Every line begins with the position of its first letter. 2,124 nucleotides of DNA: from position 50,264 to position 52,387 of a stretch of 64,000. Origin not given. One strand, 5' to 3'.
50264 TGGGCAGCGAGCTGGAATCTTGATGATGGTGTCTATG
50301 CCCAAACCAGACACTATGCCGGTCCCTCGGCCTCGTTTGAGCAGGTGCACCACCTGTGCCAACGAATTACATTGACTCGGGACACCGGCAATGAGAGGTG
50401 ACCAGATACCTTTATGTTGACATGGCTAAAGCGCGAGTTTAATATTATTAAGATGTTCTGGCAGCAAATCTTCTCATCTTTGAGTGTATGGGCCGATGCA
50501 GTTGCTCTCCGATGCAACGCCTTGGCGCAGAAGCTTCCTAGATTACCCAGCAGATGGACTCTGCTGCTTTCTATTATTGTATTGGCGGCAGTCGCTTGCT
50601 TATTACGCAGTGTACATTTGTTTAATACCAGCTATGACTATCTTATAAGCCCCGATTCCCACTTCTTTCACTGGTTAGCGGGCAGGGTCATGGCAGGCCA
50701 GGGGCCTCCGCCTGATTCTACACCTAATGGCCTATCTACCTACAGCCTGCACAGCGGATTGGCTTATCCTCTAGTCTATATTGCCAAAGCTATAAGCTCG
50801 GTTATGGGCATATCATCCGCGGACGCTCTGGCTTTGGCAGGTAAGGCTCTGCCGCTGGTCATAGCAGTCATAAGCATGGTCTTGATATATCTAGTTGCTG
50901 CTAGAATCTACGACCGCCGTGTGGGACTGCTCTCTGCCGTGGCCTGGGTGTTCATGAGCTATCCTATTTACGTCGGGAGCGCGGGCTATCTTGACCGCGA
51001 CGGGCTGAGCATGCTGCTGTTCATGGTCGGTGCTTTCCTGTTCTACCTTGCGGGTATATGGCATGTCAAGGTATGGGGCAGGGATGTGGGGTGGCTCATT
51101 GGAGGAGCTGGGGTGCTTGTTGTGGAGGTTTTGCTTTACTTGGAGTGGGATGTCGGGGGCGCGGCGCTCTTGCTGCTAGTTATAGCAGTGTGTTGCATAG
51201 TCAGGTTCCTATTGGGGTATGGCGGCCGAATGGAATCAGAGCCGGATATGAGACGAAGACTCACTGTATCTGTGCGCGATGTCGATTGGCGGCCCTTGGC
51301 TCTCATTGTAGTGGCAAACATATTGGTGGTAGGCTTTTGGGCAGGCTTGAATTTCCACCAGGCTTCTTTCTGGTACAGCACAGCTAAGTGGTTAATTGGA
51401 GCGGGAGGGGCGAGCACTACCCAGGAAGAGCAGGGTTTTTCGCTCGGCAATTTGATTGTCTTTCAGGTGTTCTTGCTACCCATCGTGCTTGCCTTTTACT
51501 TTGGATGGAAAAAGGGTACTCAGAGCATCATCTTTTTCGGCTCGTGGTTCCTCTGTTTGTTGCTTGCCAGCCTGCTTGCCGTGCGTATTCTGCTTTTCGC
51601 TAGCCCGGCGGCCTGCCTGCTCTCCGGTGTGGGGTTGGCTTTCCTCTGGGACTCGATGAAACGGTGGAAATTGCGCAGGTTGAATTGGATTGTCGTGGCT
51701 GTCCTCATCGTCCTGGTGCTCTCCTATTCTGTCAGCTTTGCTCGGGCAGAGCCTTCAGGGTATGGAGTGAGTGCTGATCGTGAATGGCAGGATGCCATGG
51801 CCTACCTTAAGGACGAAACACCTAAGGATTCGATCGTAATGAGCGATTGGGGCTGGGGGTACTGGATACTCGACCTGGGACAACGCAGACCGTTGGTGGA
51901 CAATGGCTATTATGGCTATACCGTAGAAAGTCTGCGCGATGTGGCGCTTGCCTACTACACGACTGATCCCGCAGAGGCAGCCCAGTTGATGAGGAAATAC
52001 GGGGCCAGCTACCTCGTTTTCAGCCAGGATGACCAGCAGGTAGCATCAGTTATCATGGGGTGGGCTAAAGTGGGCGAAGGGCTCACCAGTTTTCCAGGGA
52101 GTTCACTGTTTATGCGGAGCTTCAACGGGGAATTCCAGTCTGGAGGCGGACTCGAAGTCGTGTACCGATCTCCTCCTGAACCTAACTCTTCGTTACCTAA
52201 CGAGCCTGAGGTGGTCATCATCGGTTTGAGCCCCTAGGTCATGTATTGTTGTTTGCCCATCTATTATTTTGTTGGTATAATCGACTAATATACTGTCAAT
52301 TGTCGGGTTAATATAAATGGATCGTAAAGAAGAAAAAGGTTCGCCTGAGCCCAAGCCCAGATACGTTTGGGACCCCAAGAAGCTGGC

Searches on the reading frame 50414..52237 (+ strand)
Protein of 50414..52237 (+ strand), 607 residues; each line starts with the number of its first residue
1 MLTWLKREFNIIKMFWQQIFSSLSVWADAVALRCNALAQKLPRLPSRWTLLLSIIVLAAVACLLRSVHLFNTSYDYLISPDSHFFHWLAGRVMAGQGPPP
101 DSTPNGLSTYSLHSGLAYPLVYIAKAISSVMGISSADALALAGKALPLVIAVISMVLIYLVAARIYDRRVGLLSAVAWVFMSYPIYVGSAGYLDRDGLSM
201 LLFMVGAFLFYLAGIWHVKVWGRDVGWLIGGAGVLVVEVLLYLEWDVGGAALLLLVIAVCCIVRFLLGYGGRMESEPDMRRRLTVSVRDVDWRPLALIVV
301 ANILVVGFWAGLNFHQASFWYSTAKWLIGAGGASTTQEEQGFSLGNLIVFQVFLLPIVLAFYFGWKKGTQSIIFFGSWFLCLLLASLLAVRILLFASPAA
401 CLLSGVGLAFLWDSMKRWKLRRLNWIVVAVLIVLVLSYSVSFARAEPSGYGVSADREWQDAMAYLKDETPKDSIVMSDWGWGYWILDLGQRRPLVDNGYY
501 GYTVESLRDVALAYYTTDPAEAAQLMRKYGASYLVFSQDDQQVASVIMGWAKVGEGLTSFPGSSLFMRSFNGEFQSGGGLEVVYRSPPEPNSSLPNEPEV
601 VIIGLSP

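Call 8: search_protein_families(library=pfam, proteins=[window:50414-52237:+], max_evalue=0.01)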
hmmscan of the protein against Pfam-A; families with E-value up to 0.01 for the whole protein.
window:50414-52237:+ (607 aa): 2 families
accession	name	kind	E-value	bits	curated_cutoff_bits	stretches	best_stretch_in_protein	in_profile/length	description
PF10034.15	Dpy19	-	0.0026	16.5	27.2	1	374-538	428-591/653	Q-cell neuroblast polarisation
PF22627.1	AglB_core-like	-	0.0038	18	27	0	469-537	40-107/111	AglB core domain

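Call 12: search_protein_families(library=ncbifam, proteins=[window:50414-52237:+], max_evalue=0.001)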
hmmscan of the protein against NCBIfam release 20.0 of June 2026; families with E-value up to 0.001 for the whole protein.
window:50414-52237:+ (607 aa): 1 family
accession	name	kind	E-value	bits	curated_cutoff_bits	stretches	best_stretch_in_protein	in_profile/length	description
TIGR04154.1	archaeo_STT3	subfamily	6.7e-07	28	450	1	122-213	75-169/831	oligosaccharyl transferase, archaeosortase A system-associated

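Call 16: find_homologous_proteins(query=window:50414-52237:+, max_evalue=0.001)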
Query window:50414-52237:+ (607 aa): 163 proteins with E <= 0.001 among 8000 candidates; the best 120 are listed.
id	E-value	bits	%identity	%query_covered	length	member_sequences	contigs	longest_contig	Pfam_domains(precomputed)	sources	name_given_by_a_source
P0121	0.0e+0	1305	100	96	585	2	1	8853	-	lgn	-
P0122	0.0e+0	1068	82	96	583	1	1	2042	-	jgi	jgi:asparagine N-glycosylation enzyme membrane subunit Stt3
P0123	1.3e-292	990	77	98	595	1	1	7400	-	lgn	-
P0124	1.6e-291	987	75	100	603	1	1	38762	-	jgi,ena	-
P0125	6.5e-286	968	73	98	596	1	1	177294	-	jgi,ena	-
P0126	5.5e-284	962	75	96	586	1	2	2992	-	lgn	-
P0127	9.1e-284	961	74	100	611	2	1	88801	-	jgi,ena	-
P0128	2.0e-257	874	74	89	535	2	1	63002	-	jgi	jgi:asparagine N-glycosylation enzyme membrane subunit Stt3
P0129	5.0e-246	836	76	85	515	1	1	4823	-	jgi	jgi:asparagine N-glycosylation enzyme membrane subunit Stt3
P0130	5.3e-239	813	63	98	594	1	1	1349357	-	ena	-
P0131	2.3e-234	798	60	98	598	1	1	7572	-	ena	-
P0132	1.2e-231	789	61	97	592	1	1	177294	PF10034.16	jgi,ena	-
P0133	2.3e-231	788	60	98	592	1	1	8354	-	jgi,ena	-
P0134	3.7e-231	787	59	98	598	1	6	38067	-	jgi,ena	jgi:asparagine N-glycosylation enzyme membrane subunit Stt3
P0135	2.1e-229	781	60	98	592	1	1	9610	-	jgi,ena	-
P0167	1.5e-177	610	50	100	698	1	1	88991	-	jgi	-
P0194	1.1e-163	564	52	89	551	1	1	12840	PF22627.1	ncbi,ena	-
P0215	4.7e-155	536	46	92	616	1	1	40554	PF10034.16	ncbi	ncbi:hypothetical protein ACFLXV_00665 [Chloroflexota bacterium]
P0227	9.1e-148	512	43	96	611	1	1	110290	-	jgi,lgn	-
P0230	4.3e-146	506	46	93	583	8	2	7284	PF22627.1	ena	-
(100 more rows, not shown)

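Call 19: find_encoding_contigs(protein=P0227, flank=10000, max_places=2)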
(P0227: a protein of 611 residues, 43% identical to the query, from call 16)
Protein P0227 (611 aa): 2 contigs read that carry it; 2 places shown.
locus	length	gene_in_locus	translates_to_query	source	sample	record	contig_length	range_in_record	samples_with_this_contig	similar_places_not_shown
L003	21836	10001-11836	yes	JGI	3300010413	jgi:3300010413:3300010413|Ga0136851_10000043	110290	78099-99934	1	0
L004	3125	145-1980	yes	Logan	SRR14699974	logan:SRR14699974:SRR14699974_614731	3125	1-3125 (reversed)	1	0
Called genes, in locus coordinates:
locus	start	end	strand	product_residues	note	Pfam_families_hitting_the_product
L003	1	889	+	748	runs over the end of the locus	PF01138:RNase_PH, PF03725:RNase_PH_C, PF03726:PNPase, PF01138:RNase_PH, PF00013:KH_1, PF00575:S1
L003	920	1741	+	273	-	PF01113:DapB_N, PF05173:DapB_C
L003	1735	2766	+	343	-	PF01118:Semialdhyde_dh, PF02774:Semialdhyde_dhC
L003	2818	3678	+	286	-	PF00701:DHDPS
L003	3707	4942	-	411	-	PF00919:UPF0004, PF04055:Radical_SAM, PF01938:TRAM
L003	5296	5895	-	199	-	-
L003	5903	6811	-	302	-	PF16656:Pur_ac_phosph_N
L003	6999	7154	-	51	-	-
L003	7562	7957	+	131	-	PF00801:PKD (weak), PF18911:PKD_4 (weak)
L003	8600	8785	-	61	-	-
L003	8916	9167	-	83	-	-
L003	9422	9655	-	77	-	-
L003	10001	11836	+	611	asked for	-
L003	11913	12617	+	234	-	PF06271:RDD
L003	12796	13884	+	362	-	PF08240:ADH_N, PF16912:Glu_dehyd_C (weak), PF00107:ADH_zinc_N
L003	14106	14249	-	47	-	PF06397:Desulfoferrod_N (weak)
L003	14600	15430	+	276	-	PF00215:OMPdecase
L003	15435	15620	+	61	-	PF06107:DUF951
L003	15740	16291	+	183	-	PF13526:DUF4125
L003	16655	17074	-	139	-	PF12675:DUF3795 (weak)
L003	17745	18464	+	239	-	-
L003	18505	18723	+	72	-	-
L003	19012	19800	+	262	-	PF00106:adh_short, PF08659:KR, PF13561:adh_short_C2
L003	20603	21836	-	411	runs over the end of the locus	PF02366:PMT (faint), PF09594:GT87 (weak), PF13231:PMT_2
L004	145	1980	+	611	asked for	-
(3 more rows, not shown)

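Call 20: find_encoding_contigs(protein=P0215, flank=10000, max_places=2)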
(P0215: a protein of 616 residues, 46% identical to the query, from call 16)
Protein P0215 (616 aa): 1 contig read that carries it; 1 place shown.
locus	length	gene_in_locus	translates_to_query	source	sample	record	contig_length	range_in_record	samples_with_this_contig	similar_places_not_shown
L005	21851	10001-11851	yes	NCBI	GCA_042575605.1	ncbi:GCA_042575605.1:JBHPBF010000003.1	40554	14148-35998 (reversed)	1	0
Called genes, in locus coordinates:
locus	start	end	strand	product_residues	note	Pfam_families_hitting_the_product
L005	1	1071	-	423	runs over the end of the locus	PF00919:UPF0004, PF04055:Radical_SAM, PF01938:TRAM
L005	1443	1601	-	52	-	-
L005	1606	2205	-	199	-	-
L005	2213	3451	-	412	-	-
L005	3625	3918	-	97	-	-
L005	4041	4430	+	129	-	PF18911:PKD_4, PF00801:PKD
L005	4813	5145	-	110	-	-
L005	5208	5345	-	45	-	-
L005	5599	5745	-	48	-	-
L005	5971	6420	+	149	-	PF13701:DDE_Tnp_1_4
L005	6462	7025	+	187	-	PF10502:Peptidase_S26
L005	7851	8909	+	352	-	PF13231:PMT_2, PF02366:PMT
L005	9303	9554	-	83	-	-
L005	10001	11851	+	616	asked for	PF10034:Dpy19 (weak)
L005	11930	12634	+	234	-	PF06271:RDD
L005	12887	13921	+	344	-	PF08240:ADH_N, PF16912:Glu_dehyd_C (weak), PF00107:ADH_zinc_N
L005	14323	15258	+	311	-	-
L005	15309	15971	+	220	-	-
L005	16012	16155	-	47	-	PF06397:Desulfoferrod_N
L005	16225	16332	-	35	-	PF06397:Desulfoferrod_N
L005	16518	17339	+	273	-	PF00215:OMPdecase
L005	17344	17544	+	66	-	PF06107:DUF951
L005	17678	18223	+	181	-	PF13526:DUF4125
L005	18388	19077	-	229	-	PF12225:DUF5981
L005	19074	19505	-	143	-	-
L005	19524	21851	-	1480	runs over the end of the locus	PF12831:FAD_oxidored (weak), PF14691:Fer4_20, PF07992:Pyr_redox_2, PF13450:NAD_binding_8 (weak), PF13738:Pyr_redox_3 (weak), PF00070:Pyr_redox (weak), PF07992:Pyr_redox_2, PF12831:FAD_oxidored, +19 more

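Call 21: find_encoding_contigs(protein=P0167, flank=10000, max_places=2)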
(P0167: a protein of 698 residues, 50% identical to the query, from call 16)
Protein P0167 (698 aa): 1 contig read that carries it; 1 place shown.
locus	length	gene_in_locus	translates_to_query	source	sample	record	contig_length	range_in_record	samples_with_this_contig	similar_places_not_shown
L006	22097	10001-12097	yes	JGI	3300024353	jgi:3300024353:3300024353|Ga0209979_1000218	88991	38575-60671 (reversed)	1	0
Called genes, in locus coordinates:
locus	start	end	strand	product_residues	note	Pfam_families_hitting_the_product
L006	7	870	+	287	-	PF00701:DHDPS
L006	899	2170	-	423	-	PF00919:UPF0004, PF04055:Radical_SAM, PF01938:TRAM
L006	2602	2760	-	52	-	-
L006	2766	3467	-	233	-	-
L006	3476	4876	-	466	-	PF16656:Pur_ac_phosph_N (faint), PF00963:Cohesin (weak)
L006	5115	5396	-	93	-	-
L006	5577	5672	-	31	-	-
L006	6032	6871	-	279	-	-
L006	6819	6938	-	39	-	-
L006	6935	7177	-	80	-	-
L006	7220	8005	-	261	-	PF11611:DUF4352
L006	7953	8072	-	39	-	-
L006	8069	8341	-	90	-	-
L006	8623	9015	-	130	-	-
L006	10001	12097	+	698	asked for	-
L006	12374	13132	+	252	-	-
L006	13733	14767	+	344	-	PF08240:ADH_N, PF16912:Glu_dehyd_C (weak), PF00107:ADH_zinc_N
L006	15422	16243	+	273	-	PF00215:OMPdecase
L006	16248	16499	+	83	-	PF06107:DUF951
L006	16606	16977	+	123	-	PF13239:2TM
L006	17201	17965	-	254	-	PF01757:Acyl_transf_3 (faint), PF05857:TraX, PF06781:CrgA (faint)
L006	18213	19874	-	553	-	PF01327:Pep_deformylase, PF02517:Rce1-like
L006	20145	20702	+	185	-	PF13526:DUF4125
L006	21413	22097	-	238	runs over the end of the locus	PF13510:Fer2_4, PF12797:Fer4_2 (faint), PF13237:Fer4_10 (faint), PF14697:Fer4_21, PF12838:Fer4_7, PF13187:Fer4_9 (weak), PF00037:Fer4 (weak), PF12838:Fer4_7 (weak), +3 more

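Call 24: search_solved_structures(query=A1, max_evalue=1, show_alignments=3)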
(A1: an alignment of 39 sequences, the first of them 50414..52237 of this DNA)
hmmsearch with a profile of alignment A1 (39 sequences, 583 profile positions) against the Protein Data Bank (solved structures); distinct sequences matched with E-value up to 1: 16.
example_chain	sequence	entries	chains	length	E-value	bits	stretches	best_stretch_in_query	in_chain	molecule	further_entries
6ftj_5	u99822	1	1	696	2e-18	69.5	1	317-516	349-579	Dolichyl-diphosphooligosaccharide--protein glycosyltransferase subunit STT3A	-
6ftg_5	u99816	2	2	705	2e-18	69.5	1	317-516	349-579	Dolichyl-diphosphooligosaccharide--protein glycosyltransferase subunit STT3A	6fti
6s7o_A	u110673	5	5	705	3.6e-18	68.6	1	317-516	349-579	Dolichyl-diphosphooligosaccharide--protein glycosyltransferase subunit STT3A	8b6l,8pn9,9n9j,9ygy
6s7t_A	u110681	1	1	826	4.9e-13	51.7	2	429-516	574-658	Dolichyl-diphosphooligosaccharide--protein glycosyltransferase subunit STT3B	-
5gmy_A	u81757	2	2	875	2.1e-11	46.3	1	280-452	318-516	Transmembrane oligosaccharyl transferase, putative | Dolichyl-phosphooligosaccharide-protein glycotransferase 3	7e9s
3waj_A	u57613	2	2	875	2.9e-11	45.8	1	280-452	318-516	Transmembrane oligosaccharyl transferase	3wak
6c26_A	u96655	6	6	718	5.5e-10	41.6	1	311-516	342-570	Dolichyl-diphosphooligosaccharide--protein glycosyltransferase subunit STT3 | Dolichyl-diphosphooligosaccharide--protein glycotransferase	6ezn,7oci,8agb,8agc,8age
8i9p_Lh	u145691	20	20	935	3.5e-09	38.9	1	292-516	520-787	dolichyl-diphosphooligosaccharide--protein glycotransferase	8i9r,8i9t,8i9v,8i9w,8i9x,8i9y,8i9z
5aza_A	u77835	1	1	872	6.7e-09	38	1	426-480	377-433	Maltose-binding periplasmic protein,Oligosaccharyl transferase stt3 subunit related protei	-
2zag_A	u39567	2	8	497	1.6e-08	36.8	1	436-480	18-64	Oligosaccharyl transferase stt3 subunit related protein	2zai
2lgz_A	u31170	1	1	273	2.2e-07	33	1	432-516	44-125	Dolichyl-diphosphooligosaccharide--protein glycosyltransferase subunit STT3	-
3vgp_A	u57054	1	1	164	7.9e-07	31.2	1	437-519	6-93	Transmembrane oligosaccharyl transferase, putative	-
3vu0_A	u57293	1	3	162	2.4e-06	29.6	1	436-518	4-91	Putative uncharacterized protein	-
3vu1_A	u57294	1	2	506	1.2e-05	27.3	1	438-480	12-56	Putative uncharacterized protein PH0242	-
3wov_A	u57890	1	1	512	0.00013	23.8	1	437-480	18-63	Oligosaccharyl transferase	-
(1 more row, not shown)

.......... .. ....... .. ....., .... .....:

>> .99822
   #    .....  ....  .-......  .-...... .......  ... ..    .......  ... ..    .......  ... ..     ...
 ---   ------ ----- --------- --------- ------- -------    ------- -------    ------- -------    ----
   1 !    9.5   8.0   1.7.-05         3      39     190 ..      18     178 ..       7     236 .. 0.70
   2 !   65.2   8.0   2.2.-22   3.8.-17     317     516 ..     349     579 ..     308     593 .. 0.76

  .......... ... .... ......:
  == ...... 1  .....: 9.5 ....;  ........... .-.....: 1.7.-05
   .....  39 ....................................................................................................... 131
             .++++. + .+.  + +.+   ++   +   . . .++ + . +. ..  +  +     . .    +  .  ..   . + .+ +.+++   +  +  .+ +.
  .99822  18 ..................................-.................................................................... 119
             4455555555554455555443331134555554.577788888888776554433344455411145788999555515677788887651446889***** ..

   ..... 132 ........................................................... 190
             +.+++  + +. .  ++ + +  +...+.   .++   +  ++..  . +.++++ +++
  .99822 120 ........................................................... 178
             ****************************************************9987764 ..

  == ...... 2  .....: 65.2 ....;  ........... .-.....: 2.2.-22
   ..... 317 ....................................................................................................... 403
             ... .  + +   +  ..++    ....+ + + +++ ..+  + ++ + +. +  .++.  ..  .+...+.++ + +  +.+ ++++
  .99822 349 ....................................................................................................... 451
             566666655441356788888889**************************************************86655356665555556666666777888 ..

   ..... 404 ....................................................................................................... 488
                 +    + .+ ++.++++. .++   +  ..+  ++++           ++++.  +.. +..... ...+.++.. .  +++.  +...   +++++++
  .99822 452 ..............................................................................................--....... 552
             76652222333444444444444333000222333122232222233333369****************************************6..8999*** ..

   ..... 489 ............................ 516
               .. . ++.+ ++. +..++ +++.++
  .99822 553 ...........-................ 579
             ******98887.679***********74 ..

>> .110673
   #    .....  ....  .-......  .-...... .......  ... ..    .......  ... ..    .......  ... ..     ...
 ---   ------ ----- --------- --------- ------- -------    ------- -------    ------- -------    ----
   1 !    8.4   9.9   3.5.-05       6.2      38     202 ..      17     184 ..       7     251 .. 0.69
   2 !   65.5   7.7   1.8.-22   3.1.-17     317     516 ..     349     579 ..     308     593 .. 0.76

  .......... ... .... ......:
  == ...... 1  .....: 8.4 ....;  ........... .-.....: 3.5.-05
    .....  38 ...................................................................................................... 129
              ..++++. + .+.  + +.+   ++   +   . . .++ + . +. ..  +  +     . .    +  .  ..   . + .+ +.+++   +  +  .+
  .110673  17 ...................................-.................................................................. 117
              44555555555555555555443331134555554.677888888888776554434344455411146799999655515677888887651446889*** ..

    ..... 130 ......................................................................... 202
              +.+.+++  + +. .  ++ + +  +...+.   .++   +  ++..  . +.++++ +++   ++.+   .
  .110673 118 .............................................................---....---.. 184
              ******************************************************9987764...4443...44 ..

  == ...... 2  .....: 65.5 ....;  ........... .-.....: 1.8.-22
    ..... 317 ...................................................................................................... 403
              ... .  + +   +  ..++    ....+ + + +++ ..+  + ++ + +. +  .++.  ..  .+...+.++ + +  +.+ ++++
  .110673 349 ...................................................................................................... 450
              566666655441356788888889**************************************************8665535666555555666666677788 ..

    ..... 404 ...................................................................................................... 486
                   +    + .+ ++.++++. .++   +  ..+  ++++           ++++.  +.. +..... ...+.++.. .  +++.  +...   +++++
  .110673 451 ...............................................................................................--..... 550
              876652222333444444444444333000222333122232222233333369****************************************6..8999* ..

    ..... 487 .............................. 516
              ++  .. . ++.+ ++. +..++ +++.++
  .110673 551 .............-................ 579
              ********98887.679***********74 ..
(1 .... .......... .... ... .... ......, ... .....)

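Call 37: find_related_loci(query=A1, collection=genome_contigs, flank=10000)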
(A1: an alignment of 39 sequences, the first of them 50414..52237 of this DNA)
Query A1 (607 aa) in genome_contigs; peptide patterns used: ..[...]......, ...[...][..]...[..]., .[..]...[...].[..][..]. (x = any residue, [..] = any of these).
51 stretches matched a pattern; 20 encode a relative of the query (tblastn E <= 1e-3); 20 distinct loci.
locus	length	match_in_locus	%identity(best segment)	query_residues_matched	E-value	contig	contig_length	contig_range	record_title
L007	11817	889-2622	59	2-585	0e+0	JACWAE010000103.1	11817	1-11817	MAG: Dehalococcoidia bacterium isolate B_CHL_03 k141_171862, whole genome shotgun sequence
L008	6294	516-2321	49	2-606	2e-170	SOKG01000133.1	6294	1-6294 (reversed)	MAG: Dehalococcoidia bacterium isolate E44_bin56 NODE_6944_length_6294_cov_5.930918, whole genome shotgun sequence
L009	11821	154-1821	47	35-588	6e-169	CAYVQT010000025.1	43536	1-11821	MAG TPA_asm: uncultured Dehalococcoidia bacterium isolate binchicken_co334_130 genome assembly, contig: NODE_1322_length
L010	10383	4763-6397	49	54-605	2e-167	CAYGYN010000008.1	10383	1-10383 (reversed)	MAG TPA_asm: Candidatus Woesearchaeota archaeon isolate ERP119294_co2_456 genome assembly, contig: k141_3237296, whole g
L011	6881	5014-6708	49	26-591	1e-163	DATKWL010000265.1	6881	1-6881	MAG TPA_asm: Dehalococcoidia bacterium isolate SMAG_U14162 k141_4732787, whole genome shotgun sequence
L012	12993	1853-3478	48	51-606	2e-155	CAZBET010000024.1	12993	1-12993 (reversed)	MAG TPA_asm: uncultured Dehalococcoidia bacterium isolate binchicken_co91_409 genome assembly, contig: NODE_5757_length_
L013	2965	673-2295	45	48-586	5e-146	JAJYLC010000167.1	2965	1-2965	MAG: Chloroflexi bacterium isolate DBS2-1.bin62 NODE_74711_length_2965_cov_1.153277, whole genome shotgun sequence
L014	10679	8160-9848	40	31-607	1e-119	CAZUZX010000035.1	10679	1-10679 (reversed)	MAG TPA_asm: uncultured Dehalococcoidia bacterium isolate binchicken_co383_164 genome assembly, contig: NODE_2165_length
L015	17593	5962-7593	39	50-606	5e-105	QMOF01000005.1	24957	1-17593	MAG: Chloroflexi bacterium isolate B9_G15 B9_Guay15_scaffold_00201, whole genome shotgun sequence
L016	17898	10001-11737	38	41-606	4e-104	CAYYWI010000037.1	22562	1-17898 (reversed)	MAG TPA_asm: uncultured Dehalococcoidia bacterium isolate SRP263991_co7_909 genome assembly, contig: NODE_3554_length_22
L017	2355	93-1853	38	37-593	5e-105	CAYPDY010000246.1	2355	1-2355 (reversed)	MAG TPA_asm: uncultured Dehalococcoidia bacterium isolate SRP192927_co7_33 genome assembly, contig: NODE_131402_length_2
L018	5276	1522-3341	53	46-606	3e-100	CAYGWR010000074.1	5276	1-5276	MAG TPA_asm: uncultured Dehalococcoidia bacterium isolate ERP119294_co1_277 genome assembly, contig: NODE_24908_length_5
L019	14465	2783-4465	37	39-594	2e-99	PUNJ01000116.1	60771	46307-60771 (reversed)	MAG: Chloroflexi bacterium isolate B1Sed10_194 B1-Sed10-C224, whole genome shotgun sequence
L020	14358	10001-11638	38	40-594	4e-99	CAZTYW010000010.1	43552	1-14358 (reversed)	MAG TPA_asm: uncultured Dehalococcoidia bacterium isolate SRP239594_co1_177 genome assembly, contig: NODE_148_length_435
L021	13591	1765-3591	31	27-606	4e-80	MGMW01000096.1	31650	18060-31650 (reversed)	MAG: Chloroflexi bacterium RBG_13_53_26 RBG_13_scaffold_424, whole genome shotgun sequence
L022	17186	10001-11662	36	64-603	2e-78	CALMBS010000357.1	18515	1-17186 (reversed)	MAG TPA_asm: uncultured Chloroflexi bacterium isolate SRR8859388_bin.22_CONCOCT_v1.1_MAG genome assembly, contig: ERZ164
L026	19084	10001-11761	33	47-606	3e-85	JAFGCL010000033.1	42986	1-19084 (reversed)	MAG: Dehalococcoidia bacterium isolate Zod_Metabat.1111 k87_1510986, whole genome shotgun sequence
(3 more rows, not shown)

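Call 39: predict_structure(alignment_id=A1)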
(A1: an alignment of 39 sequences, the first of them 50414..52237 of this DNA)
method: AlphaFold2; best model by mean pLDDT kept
length: 607 residues; sequences in the alignment: 39
mean_pLDDT: 84.0   pTM: 0.81
mean pLDDT of the five models: 84.0, 81.7, 80.2, 77.5, 73.6
residues with pLDDT >= 90: 237; 70-90: 275; 50-70: 88; < 50: 7
segments of 3 or more residues with pLDDT < 50: 329-335
pLDDT, mean of each block of 10 residues (from residue 1): 66 72 68 66 68 91 93 87 87 81 68 75 93 93 94 96 91 95 92 90 95 83 86 92 82 92 89 86 84 85 79 66 55 51 73 90 85 93 87 92 94 76 75 87 84 86 93 89 85 79 86 96 96 93 87 81 94 94 86 67 92
secondary structure, 60 per line:
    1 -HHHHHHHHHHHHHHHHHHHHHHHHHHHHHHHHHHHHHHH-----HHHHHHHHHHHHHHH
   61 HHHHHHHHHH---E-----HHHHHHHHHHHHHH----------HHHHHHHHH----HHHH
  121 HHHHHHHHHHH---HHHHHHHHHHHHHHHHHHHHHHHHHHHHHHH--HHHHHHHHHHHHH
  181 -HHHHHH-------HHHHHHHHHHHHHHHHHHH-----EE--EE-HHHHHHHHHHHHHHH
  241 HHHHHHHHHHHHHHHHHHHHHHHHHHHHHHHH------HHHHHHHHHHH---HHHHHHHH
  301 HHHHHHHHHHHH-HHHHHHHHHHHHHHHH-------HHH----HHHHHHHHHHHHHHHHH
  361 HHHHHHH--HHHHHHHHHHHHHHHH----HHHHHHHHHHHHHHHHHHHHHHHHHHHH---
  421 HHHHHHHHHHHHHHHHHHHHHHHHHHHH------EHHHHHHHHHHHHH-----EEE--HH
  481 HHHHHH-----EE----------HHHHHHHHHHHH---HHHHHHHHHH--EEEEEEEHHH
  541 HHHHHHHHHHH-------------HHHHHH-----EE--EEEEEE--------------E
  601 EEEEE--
elements in order: H2-40 H46-70 H80-93 H104-112 H117-131 H135-165 H168-180 H182-187 H195-213 H226-272 H279-289 H293-312 H314-329 H344-367 H370-385 H390-417 H421-448 H456-468 E474-476 H479-486 H504-515 H519-528 E531-537 H538-551 H565-570 E580-585 E600-605
